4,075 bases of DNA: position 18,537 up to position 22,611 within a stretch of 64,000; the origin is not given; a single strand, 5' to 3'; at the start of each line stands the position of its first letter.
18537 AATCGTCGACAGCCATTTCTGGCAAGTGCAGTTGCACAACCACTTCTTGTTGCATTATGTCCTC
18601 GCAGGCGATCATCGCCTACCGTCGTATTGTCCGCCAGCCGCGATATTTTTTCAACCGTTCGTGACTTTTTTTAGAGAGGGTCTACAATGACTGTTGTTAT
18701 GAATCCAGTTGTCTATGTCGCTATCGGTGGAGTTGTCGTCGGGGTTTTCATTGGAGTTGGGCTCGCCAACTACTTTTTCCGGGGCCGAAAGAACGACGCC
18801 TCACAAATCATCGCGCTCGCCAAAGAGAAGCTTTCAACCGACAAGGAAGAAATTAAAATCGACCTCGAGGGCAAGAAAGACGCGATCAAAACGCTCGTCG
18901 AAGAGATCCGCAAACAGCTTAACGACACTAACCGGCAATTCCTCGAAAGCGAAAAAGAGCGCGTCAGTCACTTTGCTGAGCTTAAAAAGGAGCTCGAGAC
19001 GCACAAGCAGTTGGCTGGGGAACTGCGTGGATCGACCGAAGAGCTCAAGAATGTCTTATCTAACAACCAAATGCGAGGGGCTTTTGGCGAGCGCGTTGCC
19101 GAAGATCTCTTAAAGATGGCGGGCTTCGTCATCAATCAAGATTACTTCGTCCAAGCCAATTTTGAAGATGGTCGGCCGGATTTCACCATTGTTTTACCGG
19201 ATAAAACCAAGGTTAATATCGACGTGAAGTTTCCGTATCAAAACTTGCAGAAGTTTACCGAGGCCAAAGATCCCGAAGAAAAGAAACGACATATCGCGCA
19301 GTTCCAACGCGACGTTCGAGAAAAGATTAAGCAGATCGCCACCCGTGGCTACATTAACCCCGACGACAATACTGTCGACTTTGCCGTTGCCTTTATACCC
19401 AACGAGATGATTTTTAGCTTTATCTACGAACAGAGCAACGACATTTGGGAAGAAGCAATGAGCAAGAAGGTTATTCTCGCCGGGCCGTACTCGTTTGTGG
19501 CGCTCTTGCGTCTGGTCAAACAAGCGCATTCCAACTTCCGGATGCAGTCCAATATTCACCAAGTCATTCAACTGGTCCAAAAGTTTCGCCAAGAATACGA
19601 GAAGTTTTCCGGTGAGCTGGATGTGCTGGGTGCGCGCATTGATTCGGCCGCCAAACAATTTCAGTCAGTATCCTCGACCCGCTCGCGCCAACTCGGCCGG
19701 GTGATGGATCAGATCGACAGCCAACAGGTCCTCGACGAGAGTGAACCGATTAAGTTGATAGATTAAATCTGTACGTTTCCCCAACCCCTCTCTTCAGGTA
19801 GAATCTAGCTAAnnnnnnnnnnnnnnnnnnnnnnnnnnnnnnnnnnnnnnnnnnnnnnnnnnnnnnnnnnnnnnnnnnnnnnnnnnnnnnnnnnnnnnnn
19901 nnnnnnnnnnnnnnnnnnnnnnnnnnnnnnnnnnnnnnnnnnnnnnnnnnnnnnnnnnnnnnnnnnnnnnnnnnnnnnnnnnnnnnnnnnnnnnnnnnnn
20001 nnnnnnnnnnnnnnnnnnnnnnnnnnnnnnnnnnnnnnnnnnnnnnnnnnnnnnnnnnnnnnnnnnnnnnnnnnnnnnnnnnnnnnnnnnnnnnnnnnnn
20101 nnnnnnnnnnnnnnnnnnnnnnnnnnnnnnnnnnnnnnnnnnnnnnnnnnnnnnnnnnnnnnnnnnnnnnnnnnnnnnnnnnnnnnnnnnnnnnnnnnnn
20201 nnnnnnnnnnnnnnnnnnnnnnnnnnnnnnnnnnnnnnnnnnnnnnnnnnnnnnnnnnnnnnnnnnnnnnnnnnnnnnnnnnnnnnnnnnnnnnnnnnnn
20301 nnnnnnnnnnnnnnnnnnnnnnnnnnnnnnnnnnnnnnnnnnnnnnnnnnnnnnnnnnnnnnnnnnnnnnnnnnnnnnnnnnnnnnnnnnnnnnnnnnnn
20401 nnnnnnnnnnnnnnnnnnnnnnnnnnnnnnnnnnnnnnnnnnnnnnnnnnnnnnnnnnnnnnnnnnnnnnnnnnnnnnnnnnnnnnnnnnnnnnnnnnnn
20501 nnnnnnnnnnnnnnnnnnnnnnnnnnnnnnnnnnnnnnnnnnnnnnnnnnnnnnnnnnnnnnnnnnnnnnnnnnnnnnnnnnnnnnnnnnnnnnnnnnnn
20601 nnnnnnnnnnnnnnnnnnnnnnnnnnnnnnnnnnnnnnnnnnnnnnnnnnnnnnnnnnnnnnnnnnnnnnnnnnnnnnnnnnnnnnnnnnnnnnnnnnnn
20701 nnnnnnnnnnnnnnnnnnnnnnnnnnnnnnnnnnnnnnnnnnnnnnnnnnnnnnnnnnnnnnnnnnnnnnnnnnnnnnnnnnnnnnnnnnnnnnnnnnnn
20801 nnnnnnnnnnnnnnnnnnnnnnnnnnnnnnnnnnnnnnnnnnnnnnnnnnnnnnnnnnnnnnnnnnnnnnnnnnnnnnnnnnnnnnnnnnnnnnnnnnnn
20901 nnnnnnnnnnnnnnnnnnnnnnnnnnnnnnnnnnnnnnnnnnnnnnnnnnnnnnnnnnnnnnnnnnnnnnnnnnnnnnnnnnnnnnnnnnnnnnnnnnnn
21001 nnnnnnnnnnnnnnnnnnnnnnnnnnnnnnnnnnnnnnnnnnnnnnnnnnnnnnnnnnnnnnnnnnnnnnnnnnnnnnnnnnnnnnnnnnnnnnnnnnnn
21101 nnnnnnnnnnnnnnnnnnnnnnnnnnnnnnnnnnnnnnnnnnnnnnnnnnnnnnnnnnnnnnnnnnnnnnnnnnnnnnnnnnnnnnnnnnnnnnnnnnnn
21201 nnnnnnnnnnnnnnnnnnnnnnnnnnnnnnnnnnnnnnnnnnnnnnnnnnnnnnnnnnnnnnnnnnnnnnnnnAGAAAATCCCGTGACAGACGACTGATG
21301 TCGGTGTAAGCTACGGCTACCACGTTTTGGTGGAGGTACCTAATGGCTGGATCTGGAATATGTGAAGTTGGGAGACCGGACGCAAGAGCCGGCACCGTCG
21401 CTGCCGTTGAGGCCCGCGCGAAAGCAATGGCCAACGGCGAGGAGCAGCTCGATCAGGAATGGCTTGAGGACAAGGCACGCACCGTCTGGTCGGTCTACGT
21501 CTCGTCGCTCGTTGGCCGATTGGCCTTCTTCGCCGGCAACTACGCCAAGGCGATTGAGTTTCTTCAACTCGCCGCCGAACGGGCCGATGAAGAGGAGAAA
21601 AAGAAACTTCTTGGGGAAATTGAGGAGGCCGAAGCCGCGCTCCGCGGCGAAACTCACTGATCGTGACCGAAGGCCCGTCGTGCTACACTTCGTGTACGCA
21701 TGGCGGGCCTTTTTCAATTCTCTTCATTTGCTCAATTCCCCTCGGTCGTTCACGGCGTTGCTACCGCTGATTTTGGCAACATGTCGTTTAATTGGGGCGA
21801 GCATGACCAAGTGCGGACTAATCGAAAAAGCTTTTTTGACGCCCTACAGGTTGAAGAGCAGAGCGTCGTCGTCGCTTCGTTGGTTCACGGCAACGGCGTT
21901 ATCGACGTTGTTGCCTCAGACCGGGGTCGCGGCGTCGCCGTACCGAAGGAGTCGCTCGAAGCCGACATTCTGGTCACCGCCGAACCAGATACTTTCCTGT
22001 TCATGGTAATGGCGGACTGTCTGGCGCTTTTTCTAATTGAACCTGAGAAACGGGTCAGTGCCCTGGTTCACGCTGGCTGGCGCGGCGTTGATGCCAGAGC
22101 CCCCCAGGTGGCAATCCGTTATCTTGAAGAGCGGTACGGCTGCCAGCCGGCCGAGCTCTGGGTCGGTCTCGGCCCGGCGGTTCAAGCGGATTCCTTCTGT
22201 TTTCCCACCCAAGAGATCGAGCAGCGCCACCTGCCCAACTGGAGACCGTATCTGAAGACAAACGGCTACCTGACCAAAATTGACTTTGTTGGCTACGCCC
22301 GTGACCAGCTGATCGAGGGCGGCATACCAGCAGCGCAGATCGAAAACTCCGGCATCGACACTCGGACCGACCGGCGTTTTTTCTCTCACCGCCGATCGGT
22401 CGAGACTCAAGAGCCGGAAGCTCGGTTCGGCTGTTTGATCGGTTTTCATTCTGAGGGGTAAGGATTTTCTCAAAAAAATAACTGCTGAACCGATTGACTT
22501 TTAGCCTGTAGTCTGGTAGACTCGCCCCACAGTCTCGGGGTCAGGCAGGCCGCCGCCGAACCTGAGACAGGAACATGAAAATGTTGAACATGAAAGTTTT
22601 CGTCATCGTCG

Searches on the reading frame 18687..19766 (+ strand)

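Call 38: search_protein_families(library=pfam, proteins=[window:18687-19766:+], max_evalue=0.001)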
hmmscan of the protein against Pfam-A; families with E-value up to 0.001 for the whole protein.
window:18687-19766:+ (359 aa): 1 family
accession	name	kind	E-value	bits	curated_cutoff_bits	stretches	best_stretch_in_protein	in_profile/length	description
PF02646.22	RmuC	-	1.8e-65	221.4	26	1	66-347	2-285/291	RmuC family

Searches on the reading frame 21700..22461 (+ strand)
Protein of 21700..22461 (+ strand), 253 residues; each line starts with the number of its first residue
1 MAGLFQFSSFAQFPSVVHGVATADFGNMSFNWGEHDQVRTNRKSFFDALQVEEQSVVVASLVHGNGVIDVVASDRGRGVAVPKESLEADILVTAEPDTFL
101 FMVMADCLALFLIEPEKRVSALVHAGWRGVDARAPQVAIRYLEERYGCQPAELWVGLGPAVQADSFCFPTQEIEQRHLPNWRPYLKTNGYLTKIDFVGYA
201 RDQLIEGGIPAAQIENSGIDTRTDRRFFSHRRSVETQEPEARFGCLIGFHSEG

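Call 3: search_protein_families(library=pfam, proteins=[window:21700-22461:+], max_evalue=0.1)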
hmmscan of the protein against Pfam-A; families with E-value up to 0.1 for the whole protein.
window:21700-22461:+ (253 aa): 1 family
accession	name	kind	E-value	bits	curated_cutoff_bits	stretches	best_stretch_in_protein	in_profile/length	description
PF02578.20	Cu-oxidase_4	-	7.7e-44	150.3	22.9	1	26-234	15-227/238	Multi-copper polyphenol oxidoreductase laccase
